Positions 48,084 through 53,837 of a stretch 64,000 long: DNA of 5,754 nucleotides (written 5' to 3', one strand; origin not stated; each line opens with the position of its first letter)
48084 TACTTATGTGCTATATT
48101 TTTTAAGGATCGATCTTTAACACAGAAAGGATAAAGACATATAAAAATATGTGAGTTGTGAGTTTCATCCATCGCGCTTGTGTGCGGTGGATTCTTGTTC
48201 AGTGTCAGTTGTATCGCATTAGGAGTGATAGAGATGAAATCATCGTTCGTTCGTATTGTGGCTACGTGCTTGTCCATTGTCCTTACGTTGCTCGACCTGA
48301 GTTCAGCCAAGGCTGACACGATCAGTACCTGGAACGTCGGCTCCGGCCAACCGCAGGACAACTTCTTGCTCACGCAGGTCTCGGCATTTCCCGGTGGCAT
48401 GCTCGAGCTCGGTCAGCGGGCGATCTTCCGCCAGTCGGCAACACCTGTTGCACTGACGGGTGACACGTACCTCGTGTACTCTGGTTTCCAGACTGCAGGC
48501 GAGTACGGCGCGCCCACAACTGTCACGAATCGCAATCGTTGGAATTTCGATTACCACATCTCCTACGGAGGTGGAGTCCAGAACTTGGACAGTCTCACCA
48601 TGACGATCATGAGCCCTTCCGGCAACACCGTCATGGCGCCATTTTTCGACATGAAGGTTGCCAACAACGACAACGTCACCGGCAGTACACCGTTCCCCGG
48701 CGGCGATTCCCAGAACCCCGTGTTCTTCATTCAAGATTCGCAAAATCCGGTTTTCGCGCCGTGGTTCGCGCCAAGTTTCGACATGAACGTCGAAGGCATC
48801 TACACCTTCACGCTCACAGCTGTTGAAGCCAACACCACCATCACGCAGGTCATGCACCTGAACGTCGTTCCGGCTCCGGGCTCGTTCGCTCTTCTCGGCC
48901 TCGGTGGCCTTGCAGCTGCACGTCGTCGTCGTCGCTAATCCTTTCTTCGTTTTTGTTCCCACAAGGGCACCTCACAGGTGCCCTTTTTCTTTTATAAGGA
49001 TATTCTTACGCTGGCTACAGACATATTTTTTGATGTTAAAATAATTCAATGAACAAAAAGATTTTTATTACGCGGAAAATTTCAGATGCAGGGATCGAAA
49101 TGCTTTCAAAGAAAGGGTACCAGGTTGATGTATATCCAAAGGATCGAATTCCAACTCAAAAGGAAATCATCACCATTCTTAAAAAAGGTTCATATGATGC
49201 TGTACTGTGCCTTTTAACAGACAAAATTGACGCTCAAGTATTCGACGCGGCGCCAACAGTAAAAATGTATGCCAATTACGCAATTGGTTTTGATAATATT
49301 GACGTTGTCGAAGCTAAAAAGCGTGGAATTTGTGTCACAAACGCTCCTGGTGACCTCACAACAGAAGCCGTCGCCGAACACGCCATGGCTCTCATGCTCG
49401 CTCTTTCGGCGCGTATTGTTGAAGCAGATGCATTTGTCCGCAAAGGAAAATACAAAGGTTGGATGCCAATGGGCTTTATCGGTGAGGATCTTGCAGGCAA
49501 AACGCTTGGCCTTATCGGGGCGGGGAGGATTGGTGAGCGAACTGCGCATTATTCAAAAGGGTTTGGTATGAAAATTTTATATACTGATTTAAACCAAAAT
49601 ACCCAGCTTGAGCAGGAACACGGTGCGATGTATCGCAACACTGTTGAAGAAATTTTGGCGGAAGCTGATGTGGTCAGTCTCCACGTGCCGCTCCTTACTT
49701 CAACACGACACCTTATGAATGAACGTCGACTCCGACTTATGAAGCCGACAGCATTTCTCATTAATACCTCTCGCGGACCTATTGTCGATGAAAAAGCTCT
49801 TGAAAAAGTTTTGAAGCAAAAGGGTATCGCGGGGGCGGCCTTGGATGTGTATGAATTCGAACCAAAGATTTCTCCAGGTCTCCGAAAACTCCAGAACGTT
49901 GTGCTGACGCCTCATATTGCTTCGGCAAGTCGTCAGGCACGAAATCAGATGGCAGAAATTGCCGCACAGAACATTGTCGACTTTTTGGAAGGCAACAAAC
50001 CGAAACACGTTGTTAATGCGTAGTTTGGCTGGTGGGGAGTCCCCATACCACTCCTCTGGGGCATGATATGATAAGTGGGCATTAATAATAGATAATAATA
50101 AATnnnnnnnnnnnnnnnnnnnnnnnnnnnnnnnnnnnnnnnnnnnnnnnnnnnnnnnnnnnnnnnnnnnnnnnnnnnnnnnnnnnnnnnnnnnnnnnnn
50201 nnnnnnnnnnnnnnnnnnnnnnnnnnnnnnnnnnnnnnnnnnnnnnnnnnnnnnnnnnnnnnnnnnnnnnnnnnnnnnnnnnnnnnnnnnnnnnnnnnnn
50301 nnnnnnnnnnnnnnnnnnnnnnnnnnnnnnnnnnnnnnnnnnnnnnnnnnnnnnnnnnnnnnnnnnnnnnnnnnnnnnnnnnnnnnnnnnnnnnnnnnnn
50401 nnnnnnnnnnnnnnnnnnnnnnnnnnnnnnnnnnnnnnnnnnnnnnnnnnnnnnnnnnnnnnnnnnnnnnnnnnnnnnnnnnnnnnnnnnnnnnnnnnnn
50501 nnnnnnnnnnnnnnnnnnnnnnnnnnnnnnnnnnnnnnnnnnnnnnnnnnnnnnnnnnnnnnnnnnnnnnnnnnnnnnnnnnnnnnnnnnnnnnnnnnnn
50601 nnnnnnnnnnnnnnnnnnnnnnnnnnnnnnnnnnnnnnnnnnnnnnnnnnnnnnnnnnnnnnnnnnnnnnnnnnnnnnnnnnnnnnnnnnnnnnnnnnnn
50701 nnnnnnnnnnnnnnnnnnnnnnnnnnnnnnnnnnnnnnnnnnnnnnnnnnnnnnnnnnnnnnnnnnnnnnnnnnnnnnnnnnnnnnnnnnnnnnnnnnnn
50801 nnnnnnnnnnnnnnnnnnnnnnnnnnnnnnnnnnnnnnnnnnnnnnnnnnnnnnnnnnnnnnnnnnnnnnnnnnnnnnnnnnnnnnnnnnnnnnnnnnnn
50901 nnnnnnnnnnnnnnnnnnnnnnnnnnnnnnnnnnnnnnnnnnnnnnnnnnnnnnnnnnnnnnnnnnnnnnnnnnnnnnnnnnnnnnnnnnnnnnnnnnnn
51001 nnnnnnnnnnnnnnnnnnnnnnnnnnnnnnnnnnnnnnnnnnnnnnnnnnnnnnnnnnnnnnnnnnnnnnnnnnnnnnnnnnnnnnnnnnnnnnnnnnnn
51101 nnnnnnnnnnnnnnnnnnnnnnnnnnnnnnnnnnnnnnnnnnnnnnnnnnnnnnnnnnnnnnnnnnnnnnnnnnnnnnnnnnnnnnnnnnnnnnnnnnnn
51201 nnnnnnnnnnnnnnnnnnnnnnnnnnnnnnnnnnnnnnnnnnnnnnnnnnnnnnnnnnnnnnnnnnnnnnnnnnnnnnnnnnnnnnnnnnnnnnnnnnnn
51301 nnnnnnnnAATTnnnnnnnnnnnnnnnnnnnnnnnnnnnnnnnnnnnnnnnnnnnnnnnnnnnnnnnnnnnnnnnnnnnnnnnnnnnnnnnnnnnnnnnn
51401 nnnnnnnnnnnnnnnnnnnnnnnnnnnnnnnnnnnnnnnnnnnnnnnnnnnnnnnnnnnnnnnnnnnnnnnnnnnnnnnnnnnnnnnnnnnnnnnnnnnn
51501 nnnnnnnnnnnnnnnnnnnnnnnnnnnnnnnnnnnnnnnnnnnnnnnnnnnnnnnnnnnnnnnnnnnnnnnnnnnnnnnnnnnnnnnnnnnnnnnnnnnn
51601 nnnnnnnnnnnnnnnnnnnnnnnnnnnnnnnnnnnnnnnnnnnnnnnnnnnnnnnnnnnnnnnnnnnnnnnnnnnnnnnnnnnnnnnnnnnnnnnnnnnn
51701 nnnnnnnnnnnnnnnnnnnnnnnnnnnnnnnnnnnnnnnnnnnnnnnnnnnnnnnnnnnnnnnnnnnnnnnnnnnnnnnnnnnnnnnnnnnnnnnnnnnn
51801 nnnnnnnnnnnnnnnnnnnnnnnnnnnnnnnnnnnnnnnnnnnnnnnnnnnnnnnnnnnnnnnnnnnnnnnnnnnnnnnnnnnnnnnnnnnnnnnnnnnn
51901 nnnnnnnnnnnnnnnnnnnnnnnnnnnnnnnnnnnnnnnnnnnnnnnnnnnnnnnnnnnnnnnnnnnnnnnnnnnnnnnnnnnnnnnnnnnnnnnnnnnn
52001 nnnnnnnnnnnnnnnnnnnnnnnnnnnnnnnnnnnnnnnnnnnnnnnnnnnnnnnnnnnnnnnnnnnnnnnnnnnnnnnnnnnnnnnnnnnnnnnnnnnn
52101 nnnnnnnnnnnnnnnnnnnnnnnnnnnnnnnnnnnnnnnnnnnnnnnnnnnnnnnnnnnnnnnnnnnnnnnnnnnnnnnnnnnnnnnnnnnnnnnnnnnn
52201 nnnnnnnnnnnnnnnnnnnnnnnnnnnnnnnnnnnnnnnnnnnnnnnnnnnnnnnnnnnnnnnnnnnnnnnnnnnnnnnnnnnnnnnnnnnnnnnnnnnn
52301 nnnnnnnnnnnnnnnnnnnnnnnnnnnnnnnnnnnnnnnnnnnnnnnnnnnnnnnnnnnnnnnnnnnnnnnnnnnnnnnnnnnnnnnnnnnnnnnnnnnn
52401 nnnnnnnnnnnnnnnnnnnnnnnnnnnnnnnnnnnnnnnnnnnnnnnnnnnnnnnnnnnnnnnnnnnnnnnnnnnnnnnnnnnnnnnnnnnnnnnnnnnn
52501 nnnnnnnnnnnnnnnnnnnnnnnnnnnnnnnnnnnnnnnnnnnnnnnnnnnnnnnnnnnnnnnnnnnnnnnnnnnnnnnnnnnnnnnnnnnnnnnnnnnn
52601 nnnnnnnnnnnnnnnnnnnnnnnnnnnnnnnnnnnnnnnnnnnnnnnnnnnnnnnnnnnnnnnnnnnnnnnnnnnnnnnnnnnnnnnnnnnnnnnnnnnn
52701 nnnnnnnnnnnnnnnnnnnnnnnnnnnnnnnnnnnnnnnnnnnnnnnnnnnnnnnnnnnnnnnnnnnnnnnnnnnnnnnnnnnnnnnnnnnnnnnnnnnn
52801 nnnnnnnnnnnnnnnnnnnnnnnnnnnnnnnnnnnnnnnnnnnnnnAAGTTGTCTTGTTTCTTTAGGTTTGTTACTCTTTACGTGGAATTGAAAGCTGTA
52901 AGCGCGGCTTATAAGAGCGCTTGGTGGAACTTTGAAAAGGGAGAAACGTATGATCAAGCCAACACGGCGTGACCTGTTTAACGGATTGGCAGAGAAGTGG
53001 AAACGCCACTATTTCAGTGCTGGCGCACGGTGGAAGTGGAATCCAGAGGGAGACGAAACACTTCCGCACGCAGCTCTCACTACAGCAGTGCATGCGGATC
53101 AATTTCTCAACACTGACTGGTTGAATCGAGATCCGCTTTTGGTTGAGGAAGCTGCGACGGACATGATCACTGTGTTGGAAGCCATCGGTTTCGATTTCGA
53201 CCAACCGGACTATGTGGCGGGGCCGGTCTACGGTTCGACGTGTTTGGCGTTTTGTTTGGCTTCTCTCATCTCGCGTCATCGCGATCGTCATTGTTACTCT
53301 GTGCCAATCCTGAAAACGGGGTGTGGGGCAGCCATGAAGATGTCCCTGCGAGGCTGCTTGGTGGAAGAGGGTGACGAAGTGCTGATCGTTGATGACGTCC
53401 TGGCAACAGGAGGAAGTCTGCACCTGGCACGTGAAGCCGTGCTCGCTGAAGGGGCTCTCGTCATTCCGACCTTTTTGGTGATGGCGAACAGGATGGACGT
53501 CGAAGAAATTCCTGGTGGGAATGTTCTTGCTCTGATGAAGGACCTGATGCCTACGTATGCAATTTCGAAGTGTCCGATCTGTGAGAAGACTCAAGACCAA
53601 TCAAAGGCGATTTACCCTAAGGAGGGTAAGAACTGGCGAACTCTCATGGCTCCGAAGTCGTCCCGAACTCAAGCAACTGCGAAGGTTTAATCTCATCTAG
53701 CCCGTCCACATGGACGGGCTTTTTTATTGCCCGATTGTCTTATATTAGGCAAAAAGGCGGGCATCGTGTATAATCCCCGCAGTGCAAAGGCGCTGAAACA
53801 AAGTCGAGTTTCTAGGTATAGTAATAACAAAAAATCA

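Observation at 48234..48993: GC-rich secreted protein with a PEP-CTERM-type C-terminal sorting signal in a CPR-like genome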

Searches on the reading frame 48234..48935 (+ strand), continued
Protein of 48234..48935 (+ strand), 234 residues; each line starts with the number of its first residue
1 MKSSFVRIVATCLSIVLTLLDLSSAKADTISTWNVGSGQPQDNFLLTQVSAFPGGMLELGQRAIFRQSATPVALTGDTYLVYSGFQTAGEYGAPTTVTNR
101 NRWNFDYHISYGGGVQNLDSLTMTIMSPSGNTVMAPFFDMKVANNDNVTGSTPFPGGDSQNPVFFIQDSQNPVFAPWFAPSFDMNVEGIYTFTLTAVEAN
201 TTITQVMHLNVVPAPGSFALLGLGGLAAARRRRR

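Call 32: find_encoding_contigs(protein=P0016, flank=10000, max_places=1)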
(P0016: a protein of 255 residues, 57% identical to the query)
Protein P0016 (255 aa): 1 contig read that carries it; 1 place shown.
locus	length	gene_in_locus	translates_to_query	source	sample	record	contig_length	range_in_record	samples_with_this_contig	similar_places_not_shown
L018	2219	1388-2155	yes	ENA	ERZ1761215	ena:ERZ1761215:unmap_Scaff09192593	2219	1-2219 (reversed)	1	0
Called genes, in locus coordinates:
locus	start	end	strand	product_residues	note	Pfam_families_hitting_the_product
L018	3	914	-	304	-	?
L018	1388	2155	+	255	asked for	-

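Call 41: find_encoding_contigs(protein=P0021, flank=10000, max_places=2)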
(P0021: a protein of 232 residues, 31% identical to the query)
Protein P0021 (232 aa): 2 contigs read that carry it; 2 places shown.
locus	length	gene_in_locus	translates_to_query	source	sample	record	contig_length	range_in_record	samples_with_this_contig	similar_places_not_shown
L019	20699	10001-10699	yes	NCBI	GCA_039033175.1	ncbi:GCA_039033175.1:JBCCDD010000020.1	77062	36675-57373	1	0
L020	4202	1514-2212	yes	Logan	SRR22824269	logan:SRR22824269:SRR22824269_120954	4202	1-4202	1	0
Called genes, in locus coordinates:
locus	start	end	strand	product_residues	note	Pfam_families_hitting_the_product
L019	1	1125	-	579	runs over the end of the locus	PF01432:Peptidase_M3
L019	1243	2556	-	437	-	PF01743:PolyA_pol, PF12627:PolyA_pol_RNAbd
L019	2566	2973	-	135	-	PF02627:CMD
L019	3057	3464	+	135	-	PF04355:BamE (faint)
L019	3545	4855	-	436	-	-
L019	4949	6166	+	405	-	PF00926:DHBP_synthase, PF00925:GTP_cyclohydro2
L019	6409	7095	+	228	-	PF07617:DUF1579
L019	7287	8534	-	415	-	PF00365:PFK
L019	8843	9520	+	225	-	-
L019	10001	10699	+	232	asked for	-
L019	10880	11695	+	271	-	-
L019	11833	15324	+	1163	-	PF01979:Amidohydro_1, PF07969:Amidohydro_3, PF01979:Amidohydro_1, PF07969:Amidohydro_3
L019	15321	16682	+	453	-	PF01979:Amidohydro_1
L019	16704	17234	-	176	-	-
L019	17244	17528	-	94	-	-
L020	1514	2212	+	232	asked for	-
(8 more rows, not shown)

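Call 47: predict_structure(alignment_id=A1)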
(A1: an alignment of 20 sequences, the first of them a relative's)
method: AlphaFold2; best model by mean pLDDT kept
length: 234 residues; sequences in the alignment: 20
mean_pLDDT: 74.3   pTM: 0.71
mean pLDDT of the five models: 74.3, 71.6, 69.1, 67.3, 65.9
residues with pLDDT >= 90: 66; 70-90: 77; 50-70: 53; < 50: 38
segments of 3 or more residues with pLDDT < 50: 1-4, 10-14, 17-23, 147-154, 172-179
pLDDT, mean of each block of 10 residues (from residue 1): 48 48 64 65 90 93 87 93 89 84 87 90 86 62 55 49 74 46 82 93 95 74 62 59
secondary structure, 60 per line:
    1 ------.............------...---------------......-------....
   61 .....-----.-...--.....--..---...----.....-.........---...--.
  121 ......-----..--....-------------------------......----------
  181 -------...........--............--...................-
elements in order: H7-19 E26-28 E44-49 E57-65 E73-75 E78-82 E97-101 E103-111 E120-126 E165-170 E188-198 E201-212 H215-233
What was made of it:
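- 48234..48314 (+): Predicted Sec signal peptide, residues 1-27, with cleavage after A-K-A. The AF2 model has a helix at 7-19 (call 47).
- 48315..48866 (+): Exported body, residues 28-211: a beta-sandwich core with a low-confidence loop at 141-180. AF2 pLDDT is 84-95 for residues 41-130 and 191-210 (call 47).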

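Call 53: fold_search(model_id=the predicted structure, library=pdb)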
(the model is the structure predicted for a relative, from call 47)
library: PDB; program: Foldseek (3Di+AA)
matches with E <= 10: 1083; with E <= 0.001: 0
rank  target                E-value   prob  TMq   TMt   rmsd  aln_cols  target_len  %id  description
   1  2ben_B                1.0e-02  0.92  0.24  0.32  11.0       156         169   13  Crystal structure of the Serratia marcescens chitin-binding protein CBP21 Y54A mutant. (released 2004-12-08)
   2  5l2v_A                1.1e-02  0.85  0.23  0.30   9.8       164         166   13  Catalytic domain of LPMO Lmo2467 from Listeria monocytogenes (released 2017-08-09)
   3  2ben_A                2.0e-02  0.94  0.27  0.35   9.0       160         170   11  Crystal structure of the Serratia marcescens chitin-binding protein CBP21 Y54A mutant. (released 2004-12-08)
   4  6t5z_A                2.0e-02  0.75  0.20  0.25   9.8       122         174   14  Crystal structure of an AA10 LPMO from Photorhabdus luminescens (released 2020-01-15)
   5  2xot_B                2.0e-02  0.63  0.16  0.12  10.0        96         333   16  Crystal structure of neuronal leucine rich repeat protein AMIGO-1 (released 2011-09-21)
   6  5wsz_A                2.2e-02  0.96  0.25  0.32   6.0       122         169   11  Crystal structure of a lytic polysaccharide monooxygenase,BtLPMO10A, from Bacillus thuringiensis (released 2017-02-22)
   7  8gjr_A                2.2e-02  0.60  0.23  0.36   8.7       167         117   10  Crystal Structure of Nanobody VHH114 Bound to Its Antigen PA14 Cif (released 2024-06-26)
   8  5o2u_B                2.9e-02  0.85  0.27  0.46   7.7       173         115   10  Llama VHH in complex with p24 (released 2017-06-21)
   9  8ee2_D                3.3e-02  0.63  0.25  0.41   8.7       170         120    8  Crystal Structure of Nanobody VHH219 Bound to Its Antigen PA14 Cif (released 2023-09-13)
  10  5fr1_B                3.5e-02  0.66  0.27  0.35   7.8       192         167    8  Double acetylated RhoGDI-alpha in complex with RhoA-GDP (released 2016-01-13)
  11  7n9x_FFF              3.7e-02  0.75  0.26  0.43   7.6       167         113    9  CA-targeting nanobody is a tool for studying HIV-1 capsid lattice interactions (released 2022-06-22)
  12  5fqg_A                3.7e-02  0.33  0.22  0.11  10.3       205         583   11  The details of glycolipid glycan hydrolysis by the structural analysis of a family 123 glycoside hydrolase from Clostr (released 2016-03-30)
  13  5j1s_C                3.9e-02  0.28  0.20  0.32  10.0       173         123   10  TorsinA-LULL1 complex, H. sapiens, bound to VHH-BS2 (released 2016-08-17)
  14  8weo_C                4.3e-02  0.51  0.25  0.39   8.6       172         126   10  Bacteroides fragilis toxin in complex with neutralization nanobody (released 2024-09-25)
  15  2gy5                  4.6e-02  0.66  0.23  0.14   7.7       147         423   12  Tie2 Ligand-Binding Domain Crystal Structure (released 2006-06-06)
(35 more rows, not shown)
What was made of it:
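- On AA10 LPMO / CBP21 (best fold matches): The best Foldseek E-value is 0.01 with TM 0.24-0.35 (call 53).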

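Call 56: find_homologous_proteins(query=P0029, max_evalue=1e-100)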
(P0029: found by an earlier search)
Query P0029 (827 aa): 7999 proteins with E <= 1e-100 among 8000 candidates; the best 120 are listed.
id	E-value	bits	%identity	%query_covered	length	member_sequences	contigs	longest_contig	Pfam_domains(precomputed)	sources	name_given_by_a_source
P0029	0.0e+0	1791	100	100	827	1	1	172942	PF00521.27,PF03989.19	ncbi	-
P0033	0.0e+0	1687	94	100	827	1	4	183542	PF00521.27,PF03989.19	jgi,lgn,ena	-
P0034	0.0e+0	1606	88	99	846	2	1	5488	PF00521.27,PF03989.19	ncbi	-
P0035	0.0e+0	1599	88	100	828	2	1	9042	PF00521.27,PF03989.19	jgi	-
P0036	0.0e+0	1582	87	100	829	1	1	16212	PF00521.27,PF03989.19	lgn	-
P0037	0.0e+0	1578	86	98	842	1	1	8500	PF00521.27,PF03989.19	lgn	-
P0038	0.0e+0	1576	86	100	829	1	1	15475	PF00521.27,PF03989.19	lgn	-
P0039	0.0e+0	1568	87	98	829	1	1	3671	PF00521.27,PF03989.19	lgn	-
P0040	0.0e+0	1566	85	100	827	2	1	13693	PF00521.27,PF03989.19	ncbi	-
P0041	0.0e+0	1565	86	100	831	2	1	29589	PF00521.27,PF03989.19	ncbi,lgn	-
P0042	0.0e+0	1558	87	100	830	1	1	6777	PF00521.27,PF03989.19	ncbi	-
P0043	0.0e+0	1555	85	100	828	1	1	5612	PF00521.27,PF03989.19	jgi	jgi:DNA gyrase subunit A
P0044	0.0e+0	1555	86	100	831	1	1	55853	PF00521.27,PF03989.19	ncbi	-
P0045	0.0e+0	1552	85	100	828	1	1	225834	PF00521.27,PF03989.19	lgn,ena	-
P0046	0.0e+0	1551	85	100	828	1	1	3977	PF00521.27,PF03989.19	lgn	-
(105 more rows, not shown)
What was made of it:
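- On PEP-CTERM/exosortase system: The host is Patescibacteria/Paceibacteria by its GyrA relatives (call 56).
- Checked: Every named relative of the window's GyrA is from Patescibacteria, Paceibacterota or Parcubacteria (call 56).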

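Call 63: search_protein_families(library=ncbifam, alignment_id=A1, max_evalue=0.01)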
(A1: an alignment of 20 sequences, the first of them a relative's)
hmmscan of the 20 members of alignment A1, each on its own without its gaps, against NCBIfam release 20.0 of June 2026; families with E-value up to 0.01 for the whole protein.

A. member 1, P0001 (234 aa): 8 families
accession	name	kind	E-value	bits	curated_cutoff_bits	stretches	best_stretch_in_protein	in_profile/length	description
NF041538.1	PEP_EDSA_1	subfamily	1.5e-07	31.4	100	1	122-233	217-307/307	EDSAP-1 family PEP-CTERM protein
NF038125.1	PEP_CTERM_THxN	subfamily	5.2e-05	22.9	85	1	195-233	209-246/246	THxN family PEP-CTERM protein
NF041927.1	Xrt_dep_XDP1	equivalog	8.6e-05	22.6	125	1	190-233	199-242/242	exosortase-dependent surface protein XDP1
NF038120.1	PEP_CTERM_QFxxD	subfamily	0.00075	19.4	80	1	206-234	188-215/215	NF038120 family PEP-CTERM protein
TIGR02595.1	PEP_CTERM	domain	0.0011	19.6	16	1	212-234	1-23/24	PEP-CTERM sorting domain-containing protein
NF033554.9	floc_PepA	equivalog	0.0016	18.3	80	1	136-234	177-261/261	flocculation-associated PEP-CTERM protein PepA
NF038124.1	PEP_CTERM_TLD_A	exception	0.0025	17.4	100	1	204-234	203-235/235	PEP_CTERM-anchored TLD domain-containing protein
NF038129.1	PEP_NF038129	equivalog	0.009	15.9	65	0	198-233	160-194/194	NF038129 family PEP-CTERM protein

B. families by the number of members that match (of 20 scanned): 15 families
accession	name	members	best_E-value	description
NF041538.1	PEP_EDSA_1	15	3.9e-09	EDSAP-1 family PEP-CTERM protein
NF041927.1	Xrt_dep_XDP1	12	1.7e-05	exosortase-dependent surface protein XDP1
NF033554.9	floc_PepA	11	2.8e-09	flocculation-associated PEP-CTERM protein PepA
NF038125.1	PEP_CTERM_THxN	10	7.7e-06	THxN family PEP-CTERM protein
TIGR02595.1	PEP_CTERM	9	5e-06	PEP-CTERM sorting domain-containing protein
NF038129.1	PEP_NF038129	8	6.9e-06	NF038129 family PEP-CTERM protein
NF038126.1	PEP_CTERM_FxDxF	7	4.7e-07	FxDxF family PEP-CTERM protein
NF038120.1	PEP_CTERM_QFxxD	6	0.00011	NF038120 family PEP-CTERM protein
NF033947.0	PEP-cistern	5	0.0011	cistern family PEP-CTERM protein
NF038118.1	PEP_CTERM_CCXG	2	5.7e-05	CCXG family PEP-CTERM protein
NF038124.1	PEP_CTERM_TLD_A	2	0.002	PEP_CTERM-anchored TLD domain-containing protein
TIGR03901.2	MYXO-CTERM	1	0.0018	MYXO-CTERM sorting domain-containing protein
NF038119.1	PEP_CTERM_MHFG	1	0.0031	MHFG family PEP-CTERM protein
TIGR01167.1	LPXTG_anchor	1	0.0032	LPXTG cell wall anchor domain-containing protein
NF058571.1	GVDTG_CTERM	1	0.0096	GVDTG sorting domain-containing protein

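Call 73: search_protein_families(library=pfam, proteins=[L008:9464-9973:+], max_evalue=0.01)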
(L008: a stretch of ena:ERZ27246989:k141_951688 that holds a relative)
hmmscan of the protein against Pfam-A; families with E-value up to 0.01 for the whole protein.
L008:9464-9973:+ (170 aa): 0 families

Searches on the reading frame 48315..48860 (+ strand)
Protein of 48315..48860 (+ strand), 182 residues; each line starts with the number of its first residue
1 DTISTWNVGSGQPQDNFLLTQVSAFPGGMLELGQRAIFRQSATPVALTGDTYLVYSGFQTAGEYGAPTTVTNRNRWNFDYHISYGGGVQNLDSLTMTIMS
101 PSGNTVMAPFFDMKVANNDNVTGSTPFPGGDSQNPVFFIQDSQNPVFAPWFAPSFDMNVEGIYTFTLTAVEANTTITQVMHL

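Call 69: search_protein_representatives(alignment_id=A2)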
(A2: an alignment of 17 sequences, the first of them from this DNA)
Query: 17 sequences, 183 profile positions. Proteins with E-value up to 0.001 (for the whole library): 203; up to 1e-10: 74; up to 1e-30: 9. The best 150 are listed.
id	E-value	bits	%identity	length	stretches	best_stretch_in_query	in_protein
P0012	1.8e-83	295.4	-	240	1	1-183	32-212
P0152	2.5e-41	158.0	-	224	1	2-183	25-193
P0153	8.7e-39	149.7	-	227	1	2-183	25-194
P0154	9.0e-39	149.7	-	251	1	4-183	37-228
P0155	1.6e-36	142.3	-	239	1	2-183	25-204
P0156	2.1e-35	138.7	-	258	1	3-183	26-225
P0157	2.4e-33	132.0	-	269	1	2-183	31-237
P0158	4.2e-31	124.7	-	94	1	114-182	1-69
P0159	9.9e-31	123.5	-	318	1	2-183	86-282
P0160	1.1e-28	116.8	-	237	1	2-180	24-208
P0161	1.8e-28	116.1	-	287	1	3-183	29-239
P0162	2.2e-28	115.8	-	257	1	2-181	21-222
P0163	5.7e-27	111.2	-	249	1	2-183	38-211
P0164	1.6e-26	109.7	-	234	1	3-183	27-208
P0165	2.5e-25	105.9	-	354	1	4-181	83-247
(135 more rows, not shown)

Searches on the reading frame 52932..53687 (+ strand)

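Call 73: search_protein_families(library=pfam, proteins=[window:52932-53687:+], max_evalue=0.01)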
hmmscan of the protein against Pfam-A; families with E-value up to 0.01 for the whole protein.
window:52932-53687:+ (252 aa): 1 family
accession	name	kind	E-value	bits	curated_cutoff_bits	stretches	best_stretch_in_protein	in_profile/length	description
PF00156.33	Pribosyltran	-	1.8e-06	27.8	26.3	1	145-191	85-131/158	Phosphoribosyl transferase domain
